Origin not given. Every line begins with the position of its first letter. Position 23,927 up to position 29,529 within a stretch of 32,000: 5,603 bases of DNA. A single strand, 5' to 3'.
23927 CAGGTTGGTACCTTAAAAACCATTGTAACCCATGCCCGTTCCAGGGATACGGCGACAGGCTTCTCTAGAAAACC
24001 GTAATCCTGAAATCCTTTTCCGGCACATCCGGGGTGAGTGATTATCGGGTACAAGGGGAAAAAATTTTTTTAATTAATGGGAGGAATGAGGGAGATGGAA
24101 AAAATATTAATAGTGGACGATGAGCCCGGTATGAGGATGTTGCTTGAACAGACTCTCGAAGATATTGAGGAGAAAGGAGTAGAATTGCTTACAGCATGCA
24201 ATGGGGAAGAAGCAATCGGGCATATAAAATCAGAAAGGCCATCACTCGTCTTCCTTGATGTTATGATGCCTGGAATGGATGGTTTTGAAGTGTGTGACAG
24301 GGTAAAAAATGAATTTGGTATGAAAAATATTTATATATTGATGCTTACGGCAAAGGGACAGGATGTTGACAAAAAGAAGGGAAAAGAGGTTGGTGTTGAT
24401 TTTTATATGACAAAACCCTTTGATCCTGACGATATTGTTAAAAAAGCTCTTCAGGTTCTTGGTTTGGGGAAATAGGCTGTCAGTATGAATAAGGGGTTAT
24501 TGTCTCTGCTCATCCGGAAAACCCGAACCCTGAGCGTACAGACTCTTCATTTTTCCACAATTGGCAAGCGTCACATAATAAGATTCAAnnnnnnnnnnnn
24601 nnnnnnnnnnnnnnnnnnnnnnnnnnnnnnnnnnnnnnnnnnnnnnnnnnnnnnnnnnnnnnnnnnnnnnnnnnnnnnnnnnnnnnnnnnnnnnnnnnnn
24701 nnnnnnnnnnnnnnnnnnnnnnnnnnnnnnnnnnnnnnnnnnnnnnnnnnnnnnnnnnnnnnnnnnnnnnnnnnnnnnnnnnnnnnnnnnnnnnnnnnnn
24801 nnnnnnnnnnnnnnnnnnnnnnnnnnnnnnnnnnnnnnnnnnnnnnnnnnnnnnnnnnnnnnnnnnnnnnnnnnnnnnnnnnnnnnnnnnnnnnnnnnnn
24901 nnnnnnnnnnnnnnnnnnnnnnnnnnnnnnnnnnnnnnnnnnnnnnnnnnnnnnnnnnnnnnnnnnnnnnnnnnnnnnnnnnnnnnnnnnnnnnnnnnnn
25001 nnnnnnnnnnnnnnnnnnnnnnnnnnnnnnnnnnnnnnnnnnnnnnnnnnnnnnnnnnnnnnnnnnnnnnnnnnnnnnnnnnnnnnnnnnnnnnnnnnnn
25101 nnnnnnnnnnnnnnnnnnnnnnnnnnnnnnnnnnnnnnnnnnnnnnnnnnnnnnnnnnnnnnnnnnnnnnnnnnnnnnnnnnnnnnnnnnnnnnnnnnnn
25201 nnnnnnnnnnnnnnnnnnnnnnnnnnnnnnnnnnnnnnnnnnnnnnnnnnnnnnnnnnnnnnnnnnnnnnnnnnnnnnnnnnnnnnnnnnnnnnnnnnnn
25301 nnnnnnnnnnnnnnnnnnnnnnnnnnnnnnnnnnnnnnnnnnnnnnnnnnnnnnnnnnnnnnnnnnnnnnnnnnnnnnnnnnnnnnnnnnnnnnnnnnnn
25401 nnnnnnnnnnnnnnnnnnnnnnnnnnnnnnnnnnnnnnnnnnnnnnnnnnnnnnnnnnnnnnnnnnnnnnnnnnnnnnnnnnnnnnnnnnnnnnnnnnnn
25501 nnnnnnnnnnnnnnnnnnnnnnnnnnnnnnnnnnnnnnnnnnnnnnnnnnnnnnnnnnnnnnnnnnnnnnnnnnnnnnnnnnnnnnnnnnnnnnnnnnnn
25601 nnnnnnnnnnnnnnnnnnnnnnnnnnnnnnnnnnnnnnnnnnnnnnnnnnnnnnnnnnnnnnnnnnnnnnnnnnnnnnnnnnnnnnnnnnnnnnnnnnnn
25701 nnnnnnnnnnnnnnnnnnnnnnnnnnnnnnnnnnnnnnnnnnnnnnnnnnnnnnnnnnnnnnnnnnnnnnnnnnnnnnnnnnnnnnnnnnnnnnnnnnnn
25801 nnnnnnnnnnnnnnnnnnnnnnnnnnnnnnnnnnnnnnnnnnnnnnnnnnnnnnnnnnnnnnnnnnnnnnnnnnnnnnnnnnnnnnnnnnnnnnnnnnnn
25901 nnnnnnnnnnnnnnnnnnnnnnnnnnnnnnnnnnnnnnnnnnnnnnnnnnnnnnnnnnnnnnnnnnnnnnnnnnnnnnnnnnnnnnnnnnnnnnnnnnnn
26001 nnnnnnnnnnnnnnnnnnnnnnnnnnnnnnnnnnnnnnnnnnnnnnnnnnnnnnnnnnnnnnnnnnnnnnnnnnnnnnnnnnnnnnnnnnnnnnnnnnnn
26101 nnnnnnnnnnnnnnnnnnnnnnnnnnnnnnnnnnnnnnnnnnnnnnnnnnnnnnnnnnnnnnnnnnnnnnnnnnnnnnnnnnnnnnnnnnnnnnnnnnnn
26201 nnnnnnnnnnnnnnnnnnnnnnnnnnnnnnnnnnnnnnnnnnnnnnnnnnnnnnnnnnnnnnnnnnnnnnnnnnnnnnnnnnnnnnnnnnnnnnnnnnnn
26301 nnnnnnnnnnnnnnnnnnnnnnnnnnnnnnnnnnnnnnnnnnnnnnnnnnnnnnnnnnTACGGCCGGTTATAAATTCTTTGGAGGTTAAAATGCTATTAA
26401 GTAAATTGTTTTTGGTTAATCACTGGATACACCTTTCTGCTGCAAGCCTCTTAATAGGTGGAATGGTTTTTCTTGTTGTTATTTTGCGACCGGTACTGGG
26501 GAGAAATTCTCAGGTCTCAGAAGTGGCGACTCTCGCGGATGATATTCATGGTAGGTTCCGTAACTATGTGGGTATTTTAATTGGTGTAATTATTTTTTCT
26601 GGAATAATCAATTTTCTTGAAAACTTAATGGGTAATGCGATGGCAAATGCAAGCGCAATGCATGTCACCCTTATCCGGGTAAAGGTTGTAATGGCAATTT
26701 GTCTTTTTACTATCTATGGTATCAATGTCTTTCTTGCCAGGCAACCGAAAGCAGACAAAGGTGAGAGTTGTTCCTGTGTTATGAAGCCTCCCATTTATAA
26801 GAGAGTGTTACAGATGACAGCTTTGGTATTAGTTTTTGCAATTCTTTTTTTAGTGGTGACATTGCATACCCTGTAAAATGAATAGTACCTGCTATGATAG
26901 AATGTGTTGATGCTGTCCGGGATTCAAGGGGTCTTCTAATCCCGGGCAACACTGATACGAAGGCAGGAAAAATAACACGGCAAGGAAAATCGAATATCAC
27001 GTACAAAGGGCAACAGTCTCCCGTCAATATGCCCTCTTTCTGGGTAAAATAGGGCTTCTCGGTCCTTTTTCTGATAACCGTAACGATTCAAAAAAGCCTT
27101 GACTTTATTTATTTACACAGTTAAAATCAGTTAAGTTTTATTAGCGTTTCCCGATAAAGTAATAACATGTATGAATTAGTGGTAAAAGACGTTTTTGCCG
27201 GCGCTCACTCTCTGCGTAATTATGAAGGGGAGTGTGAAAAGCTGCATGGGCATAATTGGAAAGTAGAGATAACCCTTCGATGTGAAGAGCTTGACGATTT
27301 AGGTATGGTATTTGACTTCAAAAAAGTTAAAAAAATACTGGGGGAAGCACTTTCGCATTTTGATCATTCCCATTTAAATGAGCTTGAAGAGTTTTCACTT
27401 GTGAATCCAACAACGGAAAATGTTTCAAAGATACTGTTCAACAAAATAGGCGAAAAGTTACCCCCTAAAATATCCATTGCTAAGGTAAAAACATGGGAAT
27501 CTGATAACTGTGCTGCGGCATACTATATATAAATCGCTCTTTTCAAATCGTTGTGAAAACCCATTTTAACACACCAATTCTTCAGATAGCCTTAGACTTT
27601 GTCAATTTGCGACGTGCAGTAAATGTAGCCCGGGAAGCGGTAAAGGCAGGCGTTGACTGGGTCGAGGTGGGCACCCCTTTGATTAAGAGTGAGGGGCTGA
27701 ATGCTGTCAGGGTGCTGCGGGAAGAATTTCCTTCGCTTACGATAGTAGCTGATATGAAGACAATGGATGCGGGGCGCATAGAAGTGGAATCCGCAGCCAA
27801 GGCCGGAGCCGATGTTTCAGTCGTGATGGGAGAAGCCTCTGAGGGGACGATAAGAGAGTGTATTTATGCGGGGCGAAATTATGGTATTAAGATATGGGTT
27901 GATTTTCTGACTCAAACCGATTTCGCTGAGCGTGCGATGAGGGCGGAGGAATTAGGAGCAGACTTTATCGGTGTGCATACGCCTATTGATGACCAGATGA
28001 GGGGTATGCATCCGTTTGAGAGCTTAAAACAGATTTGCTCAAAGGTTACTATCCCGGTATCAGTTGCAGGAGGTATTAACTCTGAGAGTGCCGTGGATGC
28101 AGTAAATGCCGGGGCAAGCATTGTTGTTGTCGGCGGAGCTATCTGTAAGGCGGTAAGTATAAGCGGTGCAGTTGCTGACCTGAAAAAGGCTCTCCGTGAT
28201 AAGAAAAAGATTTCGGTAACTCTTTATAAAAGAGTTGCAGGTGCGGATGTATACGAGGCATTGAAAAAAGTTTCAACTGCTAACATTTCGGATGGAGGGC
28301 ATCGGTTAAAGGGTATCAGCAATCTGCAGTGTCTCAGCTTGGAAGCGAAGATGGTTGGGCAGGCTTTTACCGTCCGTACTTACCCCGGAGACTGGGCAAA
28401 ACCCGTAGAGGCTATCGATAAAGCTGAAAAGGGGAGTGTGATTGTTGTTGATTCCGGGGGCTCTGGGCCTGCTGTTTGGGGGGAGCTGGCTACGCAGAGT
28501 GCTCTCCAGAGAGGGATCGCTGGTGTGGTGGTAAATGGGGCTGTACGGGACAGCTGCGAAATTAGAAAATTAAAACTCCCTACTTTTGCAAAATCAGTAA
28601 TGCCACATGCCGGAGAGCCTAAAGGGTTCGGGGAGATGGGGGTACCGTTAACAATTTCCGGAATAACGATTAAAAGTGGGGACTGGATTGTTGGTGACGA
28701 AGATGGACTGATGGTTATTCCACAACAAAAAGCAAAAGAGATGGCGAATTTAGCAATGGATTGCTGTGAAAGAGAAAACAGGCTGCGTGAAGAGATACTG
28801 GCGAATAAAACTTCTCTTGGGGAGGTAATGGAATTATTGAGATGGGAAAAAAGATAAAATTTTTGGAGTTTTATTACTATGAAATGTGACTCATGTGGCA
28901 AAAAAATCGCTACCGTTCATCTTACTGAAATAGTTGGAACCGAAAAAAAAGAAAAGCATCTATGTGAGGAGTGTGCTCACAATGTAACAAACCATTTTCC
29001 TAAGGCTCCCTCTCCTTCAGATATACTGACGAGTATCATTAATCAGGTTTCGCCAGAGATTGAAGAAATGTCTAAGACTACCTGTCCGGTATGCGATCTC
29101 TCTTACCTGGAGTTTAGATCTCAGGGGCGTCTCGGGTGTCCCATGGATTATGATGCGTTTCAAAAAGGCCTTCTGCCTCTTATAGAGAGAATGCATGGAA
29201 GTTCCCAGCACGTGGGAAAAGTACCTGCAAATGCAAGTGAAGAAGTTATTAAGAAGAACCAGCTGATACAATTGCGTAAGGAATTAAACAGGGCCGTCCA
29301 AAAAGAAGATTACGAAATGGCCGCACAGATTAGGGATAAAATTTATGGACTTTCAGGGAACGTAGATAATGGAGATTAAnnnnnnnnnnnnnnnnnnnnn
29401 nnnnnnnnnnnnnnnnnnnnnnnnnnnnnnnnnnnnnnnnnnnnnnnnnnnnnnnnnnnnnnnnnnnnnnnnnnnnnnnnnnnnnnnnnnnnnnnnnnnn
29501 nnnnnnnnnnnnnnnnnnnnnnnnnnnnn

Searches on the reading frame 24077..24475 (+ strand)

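Call 15: search_protein_families(library=pfam, proteins=[window:24077-24475:+], max_evalue=0.001)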
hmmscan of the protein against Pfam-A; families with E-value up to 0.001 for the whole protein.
window:24077-24475:+ (132 aa): 1 family
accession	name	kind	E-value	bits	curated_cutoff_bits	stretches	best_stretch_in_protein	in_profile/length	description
PF00072.30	Response_reg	-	3.3e-28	98.5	30.2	1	10-123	1-109/111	Response regulator receiver domain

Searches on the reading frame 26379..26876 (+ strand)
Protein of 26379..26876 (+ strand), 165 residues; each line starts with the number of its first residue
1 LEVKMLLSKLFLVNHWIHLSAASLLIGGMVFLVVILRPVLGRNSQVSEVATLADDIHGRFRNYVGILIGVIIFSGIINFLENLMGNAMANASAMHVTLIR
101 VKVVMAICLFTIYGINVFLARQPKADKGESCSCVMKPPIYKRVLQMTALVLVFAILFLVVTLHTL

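Call 15: search_protein_families(library=pfam, proteins=[window:26379-26876:+], max_evalue=0.001)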
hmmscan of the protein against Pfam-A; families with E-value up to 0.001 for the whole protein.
window:26379-26876:+ (165 aa): 1 family
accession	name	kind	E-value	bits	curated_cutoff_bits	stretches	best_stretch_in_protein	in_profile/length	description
PF05425.18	CopD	-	0.00018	22.3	32.1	1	56-161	3-104/105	Copper resistance protein D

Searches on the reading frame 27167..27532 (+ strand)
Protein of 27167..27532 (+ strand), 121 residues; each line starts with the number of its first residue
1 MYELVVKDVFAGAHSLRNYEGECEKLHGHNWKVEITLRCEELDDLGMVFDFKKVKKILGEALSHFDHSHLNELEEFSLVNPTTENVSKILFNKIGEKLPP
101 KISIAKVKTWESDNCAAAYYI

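Call 15: search_protein_families(library=pfam, proteins=[window:27167-27532:+], max_evalue=0.001)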
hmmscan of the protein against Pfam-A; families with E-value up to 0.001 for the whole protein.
window:27167-27532:+ (121 aa): 1 family
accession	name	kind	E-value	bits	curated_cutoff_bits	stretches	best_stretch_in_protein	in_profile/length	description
PF01242.24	PTPS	-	1.2e-37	129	22.4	1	4-120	2-119/121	6-pyruvoyl tetrahydropterin synthase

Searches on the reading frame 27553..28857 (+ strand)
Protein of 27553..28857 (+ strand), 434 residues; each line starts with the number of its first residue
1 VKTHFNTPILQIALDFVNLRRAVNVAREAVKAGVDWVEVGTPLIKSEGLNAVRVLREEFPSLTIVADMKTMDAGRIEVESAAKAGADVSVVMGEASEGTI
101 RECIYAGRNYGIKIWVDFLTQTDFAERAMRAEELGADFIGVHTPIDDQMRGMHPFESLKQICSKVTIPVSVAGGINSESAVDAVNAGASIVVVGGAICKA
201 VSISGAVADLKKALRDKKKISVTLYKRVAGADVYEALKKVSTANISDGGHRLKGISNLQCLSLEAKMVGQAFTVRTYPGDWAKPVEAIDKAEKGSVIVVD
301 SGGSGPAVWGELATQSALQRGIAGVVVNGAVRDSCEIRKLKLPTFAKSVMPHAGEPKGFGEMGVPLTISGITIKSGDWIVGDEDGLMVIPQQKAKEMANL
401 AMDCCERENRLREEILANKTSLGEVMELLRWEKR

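Call 15: search_protein_families(library=pfam, proteins=[window:27553-28857:+], max_evalue=0.001)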
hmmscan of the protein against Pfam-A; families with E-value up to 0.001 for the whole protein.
window:27553-28857:+ (434 aa): 8 families
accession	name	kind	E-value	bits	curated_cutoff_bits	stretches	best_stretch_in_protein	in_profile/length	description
PF03737.21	RraA-like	-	8.5e-45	153.1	24.5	1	242-388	1-152/152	Aldolase/RraA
PF00215.30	OMPdecase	-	9.1e-29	101.4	27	1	9-201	2-212/221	Orotidine 5'-phosphate decarboxylase / HUMPS family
PF02581.23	TMP-TENI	-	3e-08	33.7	27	1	125-197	105-180/180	Thiamine monophosphate synthase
PF00977.27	His_biosynth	-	3.6e-07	30.3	23.6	1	154-203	61-111/228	Histidine biosynthesis protein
PF04131.20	NanE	-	5.1e-05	23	27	1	122-204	99-183/192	Putative N-acetylmannosamine-6-phosphate epimerase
PF03060.21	NMO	-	0.00013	21.9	28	1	126-231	147-258/331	Nitronate monooxygenase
PF04481.18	DUF561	-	0.00047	19.9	21.6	0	154-212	174-232/243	Protein of unknown function (DUF561)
PF01207.24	Dus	-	0.00049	19.7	20.4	0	119-212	135-232/311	Dihydrouridine synthase (Dus)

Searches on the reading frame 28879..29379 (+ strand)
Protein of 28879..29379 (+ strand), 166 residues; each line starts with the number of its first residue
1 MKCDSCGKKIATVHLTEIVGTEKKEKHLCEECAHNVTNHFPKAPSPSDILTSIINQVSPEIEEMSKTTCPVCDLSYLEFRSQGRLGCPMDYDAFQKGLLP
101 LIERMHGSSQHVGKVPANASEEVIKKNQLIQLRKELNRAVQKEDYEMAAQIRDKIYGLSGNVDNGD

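Call 15: search_protein_families(library=pfam, proteins=[window:28879-29379:+], max_evalue=0.001)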
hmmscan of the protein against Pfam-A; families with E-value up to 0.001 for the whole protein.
window:28879-29379:+ (166 aa): 2 families
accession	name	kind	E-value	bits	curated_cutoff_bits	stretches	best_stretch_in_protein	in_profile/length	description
PF02151.25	UVR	-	2.6e-08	33.8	21.5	1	126-155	1-30/36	UvrB/uvrC motif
PF24734.1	DUF7685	-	0.00096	19.4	27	0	2-32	1-31/43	Domain of unknown function (DUF7685)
